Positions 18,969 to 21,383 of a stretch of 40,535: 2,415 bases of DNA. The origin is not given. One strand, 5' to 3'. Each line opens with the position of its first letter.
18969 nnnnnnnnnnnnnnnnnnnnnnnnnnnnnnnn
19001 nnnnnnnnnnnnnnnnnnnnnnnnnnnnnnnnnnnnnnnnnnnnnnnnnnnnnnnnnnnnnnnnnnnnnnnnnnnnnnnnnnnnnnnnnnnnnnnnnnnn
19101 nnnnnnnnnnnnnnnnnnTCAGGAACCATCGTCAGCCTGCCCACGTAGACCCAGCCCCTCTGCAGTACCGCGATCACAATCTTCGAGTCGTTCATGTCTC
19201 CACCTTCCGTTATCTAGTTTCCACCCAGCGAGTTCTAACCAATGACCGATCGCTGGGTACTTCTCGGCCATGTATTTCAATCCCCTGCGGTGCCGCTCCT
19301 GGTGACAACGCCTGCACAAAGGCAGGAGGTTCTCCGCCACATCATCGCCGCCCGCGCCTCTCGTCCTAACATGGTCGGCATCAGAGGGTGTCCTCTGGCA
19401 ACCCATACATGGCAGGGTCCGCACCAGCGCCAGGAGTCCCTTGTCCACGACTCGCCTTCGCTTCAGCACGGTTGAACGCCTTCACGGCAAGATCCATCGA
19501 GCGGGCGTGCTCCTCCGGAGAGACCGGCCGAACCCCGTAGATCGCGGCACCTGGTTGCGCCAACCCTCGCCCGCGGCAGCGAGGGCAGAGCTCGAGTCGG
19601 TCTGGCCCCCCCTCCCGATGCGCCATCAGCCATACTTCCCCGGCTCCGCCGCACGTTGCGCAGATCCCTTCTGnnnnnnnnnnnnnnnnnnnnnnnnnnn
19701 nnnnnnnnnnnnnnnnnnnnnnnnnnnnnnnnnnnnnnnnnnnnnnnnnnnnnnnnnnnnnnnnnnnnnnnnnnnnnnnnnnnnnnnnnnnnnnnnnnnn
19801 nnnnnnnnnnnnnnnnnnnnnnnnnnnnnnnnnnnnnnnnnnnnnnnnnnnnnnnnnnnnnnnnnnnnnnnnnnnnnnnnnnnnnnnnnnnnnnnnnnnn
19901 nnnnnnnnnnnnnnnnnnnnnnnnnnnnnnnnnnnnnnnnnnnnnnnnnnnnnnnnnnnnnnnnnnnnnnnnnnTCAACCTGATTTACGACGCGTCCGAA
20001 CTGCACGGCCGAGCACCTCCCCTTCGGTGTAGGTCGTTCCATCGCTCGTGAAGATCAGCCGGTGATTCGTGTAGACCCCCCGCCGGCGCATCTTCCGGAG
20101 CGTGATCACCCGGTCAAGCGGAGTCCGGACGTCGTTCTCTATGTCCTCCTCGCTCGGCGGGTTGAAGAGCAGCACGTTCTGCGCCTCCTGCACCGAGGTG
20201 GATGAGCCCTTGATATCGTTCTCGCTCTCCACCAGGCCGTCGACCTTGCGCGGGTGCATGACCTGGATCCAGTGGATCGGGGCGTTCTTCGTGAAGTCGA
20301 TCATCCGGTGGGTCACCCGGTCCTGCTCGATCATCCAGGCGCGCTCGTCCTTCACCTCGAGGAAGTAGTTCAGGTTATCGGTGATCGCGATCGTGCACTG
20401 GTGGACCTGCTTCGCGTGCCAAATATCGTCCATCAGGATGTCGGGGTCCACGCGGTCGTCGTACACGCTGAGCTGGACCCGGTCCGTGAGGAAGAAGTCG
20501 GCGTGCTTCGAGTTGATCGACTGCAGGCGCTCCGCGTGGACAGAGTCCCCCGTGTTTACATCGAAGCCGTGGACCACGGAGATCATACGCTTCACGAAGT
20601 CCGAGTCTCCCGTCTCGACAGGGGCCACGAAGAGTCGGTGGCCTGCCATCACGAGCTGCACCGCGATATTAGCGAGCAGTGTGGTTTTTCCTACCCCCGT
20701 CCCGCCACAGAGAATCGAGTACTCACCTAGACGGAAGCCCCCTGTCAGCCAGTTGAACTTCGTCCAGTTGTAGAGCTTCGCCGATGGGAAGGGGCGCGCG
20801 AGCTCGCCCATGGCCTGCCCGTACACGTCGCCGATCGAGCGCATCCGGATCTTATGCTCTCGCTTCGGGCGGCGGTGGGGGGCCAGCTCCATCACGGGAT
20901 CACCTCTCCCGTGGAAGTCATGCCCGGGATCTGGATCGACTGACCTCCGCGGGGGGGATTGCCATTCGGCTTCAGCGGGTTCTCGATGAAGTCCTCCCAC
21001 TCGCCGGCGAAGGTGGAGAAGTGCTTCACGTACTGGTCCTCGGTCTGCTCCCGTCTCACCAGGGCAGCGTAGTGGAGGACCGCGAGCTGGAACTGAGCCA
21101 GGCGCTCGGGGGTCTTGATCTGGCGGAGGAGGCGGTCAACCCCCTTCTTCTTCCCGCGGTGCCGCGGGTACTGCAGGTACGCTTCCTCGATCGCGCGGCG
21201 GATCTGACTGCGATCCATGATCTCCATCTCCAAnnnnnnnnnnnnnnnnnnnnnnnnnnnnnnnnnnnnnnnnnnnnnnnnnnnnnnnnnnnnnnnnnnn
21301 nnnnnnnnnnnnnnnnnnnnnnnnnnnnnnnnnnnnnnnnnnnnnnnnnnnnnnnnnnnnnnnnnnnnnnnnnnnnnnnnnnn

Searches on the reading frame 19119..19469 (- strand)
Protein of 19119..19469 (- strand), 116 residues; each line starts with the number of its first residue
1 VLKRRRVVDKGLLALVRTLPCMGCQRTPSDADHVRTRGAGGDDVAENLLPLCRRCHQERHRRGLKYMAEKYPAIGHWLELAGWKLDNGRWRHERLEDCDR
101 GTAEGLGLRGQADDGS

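Call 56: search_protein_families(library=phrogs, proteins=[window:19119-19469:-], max_evalue=0.001)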
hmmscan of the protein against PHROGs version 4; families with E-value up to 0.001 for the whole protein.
window:19119-19469:- (116 aa): 12 families
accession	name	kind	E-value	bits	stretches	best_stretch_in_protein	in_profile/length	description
phrog_333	-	DNA, RNA and nucleotide metabolism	1.5e-08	35.9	1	22-59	41-78/138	HNH endonuclease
phrog_1588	-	unknown function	5.7e-08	33.6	1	4-62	22-85/132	-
phrog_96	-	DNA, RNA and nucleotide metabolism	1e-07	32.6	1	3-67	243-310/334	HNH endonuclease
phrog_2214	-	DNA, RNA and nucleotide metabolism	2.4e-06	27.9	1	20-71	195-249/429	HNH endonuclease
phrog_398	-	unknown function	4.9e-06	27.3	1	21-80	149-211/225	-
phrog_144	-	DNA, RNA and nucleotide metabolism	2.4e-05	25.1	1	21-69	87-142/175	HNH endonuclease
phrog_2118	-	DNA, RNA and nucleotide metabolism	2.6e-05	24.9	1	29-66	191-228/301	HNH endonuclease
phrog_7785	-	DNA, RNA and nucleotide metabolism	0.00012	23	1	21-62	73-114/147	HNH endonuclease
phrog_589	-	DNA, RNA and nucleotide metabolism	0.00019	22.2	1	21-62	94-141/179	HNH endonuclease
phrog_7370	-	DNA, RNA and nucleotide metabolism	0.0002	22.4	1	21-70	44-91/115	HNH endonuclease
phrog_9545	-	DNA, RNA and nucleotide metabolism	0.00048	20.9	1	19-60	114-165/206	HNH endonuclease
phrog_22514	-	DNA, RNA and nucleotide metabolism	0.00052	21.2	1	21-61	69-110/187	HNH endonuclease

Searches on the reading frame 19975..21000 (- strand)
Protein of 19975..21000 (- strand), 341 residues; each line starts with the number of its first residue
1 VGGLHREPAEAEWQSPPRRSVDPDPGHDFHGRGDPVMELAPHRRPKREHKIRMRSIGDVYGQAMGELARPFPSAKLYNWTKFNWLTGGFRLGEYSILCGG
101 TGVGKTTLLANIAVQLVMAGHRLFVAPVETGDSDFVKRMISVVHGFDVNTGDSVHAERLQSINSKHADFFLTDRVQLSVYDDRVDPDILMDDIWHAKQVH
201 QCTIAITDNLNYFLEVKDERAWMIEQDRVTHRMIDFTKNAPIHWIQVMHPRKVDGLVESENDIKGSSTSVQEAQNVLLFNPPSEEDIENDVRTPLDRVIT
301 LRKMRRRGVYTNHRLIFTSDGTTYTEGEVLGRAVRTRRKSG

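Call 8: search_protein_families(library=pfam, proteins=[window:19975-21000:-], max_evalue=0.01)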
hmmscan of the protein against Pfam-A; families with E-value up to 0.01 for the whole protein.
window:19975-21000:- (341 aa): 7 families
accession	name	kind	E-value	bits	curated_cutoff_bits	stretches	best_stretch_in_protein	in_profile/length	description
PF13481.12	AAA_25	-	9.7e-08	32.3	27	1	83-254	23-194/195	AAA domain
PF03796.21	DnaB_C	-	5.3e-07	29.7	27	1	80-323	7-252/255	DnaB-like helicase C terminal domain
PF13555.12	AAA_29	-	0.00012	22.2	27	1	75-117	5-47/61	P-loop containing region of AAA domain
PF01637.24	ATPase_2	-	0.00022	21.5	33.2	1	98-214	26-140/225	ATPase domain predominantly from Archaea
PF01656.29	CbiA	-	0.0033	17.8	25.4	1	96-125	3-32/125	CobQ/CobB/MinD/ParA nucleotide binding domain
PF06745.19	ATPase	-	0.0036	17.1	26.6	0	85-167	12-91/231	KaiC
PF00005.33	ABC_tran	-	0.0068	17.4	25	1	89-146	8-67/137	ABC transporter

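Call 48: find_related_loci(query=window:19975-20892:-, collection=viral_contigs, flank=4000)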
Query window:19975-20892:- (305 aa) in viral_contigs; peptide patterns used: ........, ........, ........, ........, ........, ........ (x = any residue, [..] = any of these).
11 stretches matched a pattern, but none encodes a relative of the query by tblastn (E <= 1e-3).

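Call 50: find_homologous_proteins(query=window:19975-20892:-, max_evalue=0.00001)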
Query window:19975-20892:- (305 aa): 270 proteins with E <= 0.00001 among 1148 candidates; the best 120 are listed.
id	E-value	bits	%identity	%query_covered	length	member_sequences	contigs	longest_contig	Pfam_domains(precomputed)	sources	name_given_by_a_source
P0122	1.1e-205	699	100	100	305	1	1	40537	PF03796.22,PF13481.13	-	-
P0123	5.3e-84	300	52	90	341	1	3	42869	PF03796.22,PF13401.13,PF13481.13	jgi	jgi:replicative DNA helicase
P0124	1.4e-82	295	50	94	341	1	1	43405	PF03796.22,PF13401.13,PF13481.13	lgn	-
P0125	1.8e-81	292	50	92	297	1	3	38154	PF06745.20,PF03796.22,PF13401.13,PF13481.13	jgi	jgi:replicative DNA helicase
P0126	2.1e-81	291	51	90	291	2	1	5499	PF06745.20,PF03796.22,PF13481.13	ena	-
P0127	1.7e-80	288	51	90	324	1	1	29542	PF06745.20,PF03796.22,PF13401.13,PF13481.13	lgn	-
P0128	5.8e-80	287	50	94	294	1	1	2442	PF03796.22,PF13401.13,PF13481.13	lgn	-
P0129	1.2e-79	286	48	95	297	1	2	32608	PF06745.20,PF03796.22,PF13401.13,PF13481.13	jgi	jgi:twinkle protein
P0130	2.0e-79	285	49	93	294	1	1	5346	PF06745.20,PF03796.22,PF13401.13,PF13481.13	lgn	-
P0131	3.8e-79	284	49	90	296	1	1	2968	PF06745.20,PF03796.22,PF13401.13,PF13481.13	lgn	-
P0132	2.1e-78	281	50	90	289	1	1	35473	PF06745.20,PF03796.22,PF13401.13,PF13481.13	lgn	-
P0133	6.9e-78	280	49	95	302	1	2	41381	PF06745.20,PF03796.22,PF13401.13,PF13481.13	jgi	jgi:twinkle protein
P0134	3.3e-77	278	51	90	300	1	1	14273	PF03796.22,PF13401.13,PF13481.13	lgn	-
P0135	4.9e-76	274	46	93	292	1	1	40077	PF06745.20,PF03796.22,PF13401.13,PF13481.13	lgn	-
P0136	5.1e-76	274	49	88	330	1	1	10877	PF06745.20,PF03796.22,PF13481.13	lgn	-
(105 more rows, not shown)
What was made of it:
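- Closest known: ColE1 RNA II / RNA I and T4/T7/mitochondrial R-loop origins. Same: A structured non-coding region of about 0.5 kb with potential overlapping transcripts on both strands, next to replication genes that include an RNase HI and a helicase whose relatives some sources label 'twinkle protein' (call 50).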

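Call 51: find_encoding_contigs(protein=P0123, flank=6000, max_places=3)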
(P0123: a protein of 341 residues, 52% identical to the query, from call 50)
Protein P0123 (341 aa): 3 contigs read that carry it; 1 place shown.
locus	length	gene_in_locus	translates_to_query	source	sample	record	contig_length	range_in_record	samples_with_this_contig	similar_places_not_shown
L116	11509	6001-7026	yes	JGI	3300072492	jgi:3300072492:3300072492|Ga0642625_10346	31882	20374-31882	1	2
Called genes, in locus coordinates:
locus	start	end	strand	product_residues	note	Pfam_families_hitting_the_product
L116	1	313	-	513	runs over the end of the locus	-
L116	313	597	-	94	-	-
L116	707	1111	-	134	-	-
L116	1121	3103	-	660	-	-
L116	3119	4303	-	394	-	-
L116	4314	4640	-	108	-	-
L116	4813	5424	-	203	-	-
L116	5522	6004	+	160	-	-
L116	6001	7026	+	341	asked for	PF03796:DnaB_C, PF13401:AAA_22 (faint), PF13481:AAA_25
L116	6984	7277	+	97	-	-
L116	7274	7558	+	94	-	-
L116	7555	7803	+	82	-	-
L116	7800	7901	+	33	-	-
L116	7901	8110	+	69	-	-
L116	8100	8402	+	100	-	-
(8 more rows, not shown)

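Call 52: find_encoding_contigs(protein=P0124, flank=6000, max_places=3)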
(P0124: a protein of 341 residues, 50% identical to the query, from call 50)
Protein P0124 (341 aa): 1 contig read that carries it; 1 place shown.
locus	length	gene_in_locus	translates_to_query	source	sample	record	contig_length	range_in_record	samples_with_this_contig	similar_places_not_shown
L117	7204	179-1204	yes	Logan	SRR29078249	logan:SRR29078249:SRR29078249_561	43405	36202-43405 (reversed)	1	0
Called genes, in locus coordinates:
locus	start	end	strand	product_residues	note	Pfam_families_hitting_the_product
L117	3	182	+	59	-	?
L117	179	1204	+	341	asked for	PF03796:DnaB_C, PF13481:AAA_25, PF13401:AAA_22 (weak)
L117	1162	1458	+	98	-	-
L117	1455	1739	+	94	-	-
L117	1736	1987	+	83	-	-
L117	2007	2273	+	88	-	-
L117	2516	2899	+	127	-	PF11753:DUF3310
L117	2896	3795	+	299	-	-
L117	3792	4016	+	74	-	PF01381:HTH_3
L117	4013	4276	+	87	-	-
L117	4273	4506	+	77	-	-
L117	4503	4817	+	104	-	-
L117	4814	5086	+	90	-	-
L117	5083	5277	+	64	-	-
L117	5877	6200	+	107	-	-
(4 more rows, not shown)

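Call 53: find_encoding_contigs(protein=P0125, flank=6000, max_places=3)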
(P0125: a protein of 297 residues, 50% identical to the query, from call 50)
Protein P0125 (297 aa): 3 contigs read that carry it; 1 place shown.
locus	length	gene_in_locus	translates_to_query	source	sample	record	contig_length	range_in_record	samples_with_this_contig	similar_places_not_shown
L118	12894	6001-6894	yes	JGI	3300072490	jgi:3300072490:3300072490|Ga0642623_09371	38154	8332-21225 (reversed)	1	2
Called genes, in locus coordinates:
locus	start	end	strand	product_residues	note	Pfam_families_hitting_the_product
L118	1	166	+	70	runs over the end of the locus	-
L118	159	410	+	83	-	-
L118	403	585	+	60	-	PF12728:HTH_17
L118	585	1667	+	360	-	PF00589:Phage_integrase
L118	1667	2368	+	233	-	-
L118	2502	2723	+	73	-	-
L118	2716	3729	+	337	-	-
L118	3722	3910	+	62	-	-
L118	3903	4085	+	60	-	-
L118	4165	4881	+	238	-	-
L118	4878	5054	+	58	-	-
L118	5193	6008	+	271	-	-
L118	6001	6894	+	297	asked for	PF03796:DnaB_C, PF06745:ATPase, PF13481:AAA_25, PF13401:AAA_22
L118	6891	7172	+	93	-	-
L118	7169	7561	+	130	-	-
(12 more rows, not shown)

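Call 70: search_protein_families(library=ncbifam, proteins=[window:19975-20892:-], max_evalue=1)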
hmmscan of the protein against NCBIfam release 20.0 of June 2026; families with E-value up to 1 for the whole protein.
window:19975-20892:- (305 aa): 28 families (the best 25 are shown)
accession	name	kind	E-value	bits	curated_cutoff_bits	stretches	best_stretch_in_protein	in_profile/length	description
NF005240.0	PRK06749.1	subfamily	0.00011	21.1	686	1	43-159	173-287/428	replicative DNA helicase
NF052589.1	ArlH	equivalog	0.00055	19.7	215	1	49-203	13-147/229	archaellum protein ArlH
TIGR03499.1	FlhF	equivalog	0.00064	19.8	174.15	1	58-84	200-227/286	flagellar biosynthesis GTPase FlhF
TIGR00665.1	DnaB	equivalog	0.00086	18.2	385.25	1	43-114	182-254/435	replicative DNA helicase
NF006306.0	PRK08506.1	equivalog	0.001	17.8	596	1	44-107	180-243/472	replicative DNA helicase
TIGR03600.1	phage_DnaB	exception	0.0024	16.9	498.65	1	46-113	184-252/421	phage replicative helicase, DnaB family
NF004384.0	PRK05748.1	equivalog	0.0034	16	525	1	46-111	193-259/452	replicative DNA helicase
NF006799.0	PRK09302.1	equivalog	0.0062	15.1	408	1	49-110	266-325/515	circadian clock protein KaiC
TIGR01969.1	minD_arch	subfamily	0.013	14.7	201.75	1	60-89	5-34/251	cell division ATPase MinD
TIGR01968.1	minD_bact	equivalog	0.016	14.5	212.9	1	60-95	6-41/261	septum site-determining protein MinD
NF038214.1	IS21_help_AAA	equivalog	0.02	14.6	200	1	57-86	91-120/232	IS21-like element helper ATPase IstB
TIGR04291.1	arsen_driv_ArsA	equivalog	0.02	13.6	650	1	60-90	324-354/565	arsenical pump-driving ATPase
NF004723.0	PRK06067.1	subfamily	0.045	13.2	194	1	49-107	27-85/243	flagellar accessory protein FlaH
TIGR03743.1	SXT_TraD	subfamily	0.047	12.1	366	1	60-103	179-221/636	conjugative transfer system coupling protein TraD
NF041136.1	MrpORP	equivalog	0.056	12.7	450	1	59-87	9-37/365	iron-sulfur cluster carrier protein MrpORP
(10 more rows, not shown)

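Call 76: find_related_loci(query=A3, collection=viral_contigs, flank=3500)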
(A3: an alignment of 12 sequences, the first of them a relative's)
Query A3 (305 aa) in viral_contigs; peptide patterns used: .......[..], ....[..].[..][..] (x = any residue, [..] = any of these).
73 stretches matched a pattern; 46 encode a relative of the query (tblastn E <= 1e-3); 46 distinct loci.
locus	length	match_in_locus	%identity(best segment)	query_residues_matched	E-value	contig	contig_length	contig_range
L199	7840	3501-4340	46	13-294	2e-78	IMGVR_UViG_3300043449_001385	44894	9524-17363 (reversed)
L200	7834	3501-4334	47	17-294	3e-77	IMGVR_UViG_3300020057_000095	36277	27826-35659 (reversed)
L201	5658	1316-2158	47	16-294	2e-77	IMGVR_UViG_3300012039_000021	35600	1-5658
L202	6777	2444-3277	47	17-294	6e-77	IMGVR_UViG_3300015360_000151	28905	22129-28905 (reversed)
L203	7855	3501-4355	46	7-290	3e-76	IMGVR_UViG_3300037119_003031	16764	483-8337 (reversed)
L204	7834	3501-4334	45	19-299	7e-76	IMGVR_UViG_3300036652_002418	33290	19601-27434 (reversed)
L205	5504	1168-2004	47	18-294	5e-75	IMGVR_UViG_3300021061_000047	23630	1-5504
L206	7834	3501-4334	44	16-291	4e-75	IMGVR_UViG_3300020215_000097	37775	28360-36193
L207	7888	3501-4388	44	6-294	1e-74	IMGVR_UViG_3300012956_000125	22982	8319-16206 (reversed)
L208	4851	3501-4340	46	20-296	1e-73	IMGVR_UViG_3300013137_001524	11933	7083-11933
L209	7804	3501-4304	47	22-290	1e-77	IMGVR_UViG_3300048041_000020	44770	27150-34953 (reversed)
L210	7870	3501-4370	46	8-294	6e-72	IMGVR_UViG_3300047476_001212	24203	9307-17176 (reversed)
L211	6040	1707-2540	42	17-294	4e-70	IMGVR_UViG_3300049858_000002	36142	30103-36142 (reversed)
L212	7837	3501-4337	45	18-294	8e-70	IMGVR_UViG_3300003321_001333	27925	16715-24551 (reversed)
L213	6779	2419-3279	43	10-290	3e-69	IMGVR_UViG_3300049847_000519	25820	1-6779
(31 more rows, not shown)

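Call 103: search_dna_similar(query=window:19975-20892:-, collection=phages, mode=protein, max_evalue=1e-10, max_rows=15)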
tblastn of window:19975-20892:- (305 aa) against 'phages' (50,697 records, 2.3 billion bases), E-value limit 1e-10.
No match.

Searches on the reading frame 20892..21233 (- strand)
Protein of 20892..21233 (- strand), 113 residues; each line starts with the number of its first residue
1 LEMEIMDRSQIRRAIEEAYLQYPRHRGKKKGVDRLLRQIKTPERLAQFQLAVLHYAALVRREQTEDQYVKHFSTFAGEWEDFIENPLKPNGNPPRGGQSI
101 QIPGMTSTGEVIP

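Call 8: search_protein_families(library=pfam, proteins=[window:20892-21233:-], max_evalue=0.01)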
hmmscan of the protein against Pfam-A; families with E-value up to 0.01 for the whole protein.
window:20892-21233:- (113 aa): 0 families

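Call 11: find_related_loci(query=window:20892-21233:-, collection=viral_contigs, flank=5000)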
Query window:20892-21233:- (113 aa) in viral_contigs; peptide patterns used: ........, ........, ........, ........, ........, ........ (x = any residue, [..] = any of these).
13 stretches matched a pattern, but none encodes a relative of the query by tblastn (E <= 1e-3).

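Call 14: find_homologous_proteins(query=window:20892-21233:-)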
Query window:20892-21233:- (113 aa): 1 proteins with E <= 0.001 among 1 candidates.
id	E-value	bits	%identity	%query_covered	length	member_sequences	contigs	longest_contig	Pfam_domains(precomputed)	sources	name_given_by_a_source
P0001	3.1e-66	238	100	96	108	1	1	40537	-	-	-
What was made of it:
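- Tried and rejected: The 108-aa protein had no word-indexed homologues (call 14).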

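Call 56: search_protein_families(library=phrogs, proteins=[window:20892-21218:-], max_evalue=0.001)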
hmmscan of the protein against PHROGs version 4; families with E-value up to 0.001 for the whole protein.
window:20892-21218:- (108 aa): 2 families
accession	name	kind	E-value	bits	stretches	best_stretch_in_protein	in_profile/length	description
phrog_270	-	DNA, RNA and nucleotide metabolism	2.6e-06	28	1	6-86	175-258/383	replication initiation protein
phrog_16304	-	unknown function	0.00012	23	1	9-79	146-217/244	-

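Call 68: search_protein_families(library=pfam, proteins=[window:20892-21218:-], max_evalue=10)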
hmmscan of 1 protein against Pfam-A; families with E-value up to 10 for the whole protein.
window:20892-21218:- (108 aa): 0 families

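Call 69: search_solved_structures(query=window:20892-21218:-, max_evalue=10)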
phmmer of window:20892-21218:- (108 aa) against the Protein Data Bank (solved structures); distinct sequences matched with E-value up to 10: 3.
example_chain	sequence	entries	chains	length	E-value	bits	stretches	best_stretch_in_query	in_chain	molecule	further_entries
6wvs_A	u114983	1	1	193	0.082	16.5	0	26-49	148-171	DeNovoTIM15 hyperstable de novo TIM barrel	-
1iom_A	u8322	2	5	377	0.5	14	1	13-43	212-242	CITRATE SYNTHASE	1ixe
6yqx_A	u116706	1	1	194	5.8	10.6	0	26-48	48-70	de novo designed TIM barrel DeNovoTIM13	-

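Call 70: search_protein_families(library=ncbifam, proteins=[window:20892-21218:-], max_evalue=1)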
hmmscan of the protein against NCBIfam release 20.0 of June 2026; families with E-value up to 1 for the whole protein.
window:20892-21218:- (108 aa): 0 families

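Call 102: search_dna_similar(query=window:20892-21218:-, collection=phages, mode=protein, max_evalue=0.001, max_rows=15)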
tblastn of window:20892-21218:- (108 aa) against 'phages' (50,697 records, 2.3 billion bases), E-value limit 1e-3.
No match.
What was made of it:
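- Tried and rejected: No cultured phage matched the helicase at E ≤ 1e-10 or the 108-aa protein at E ≤ 1e-3 (calls 102, 103).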
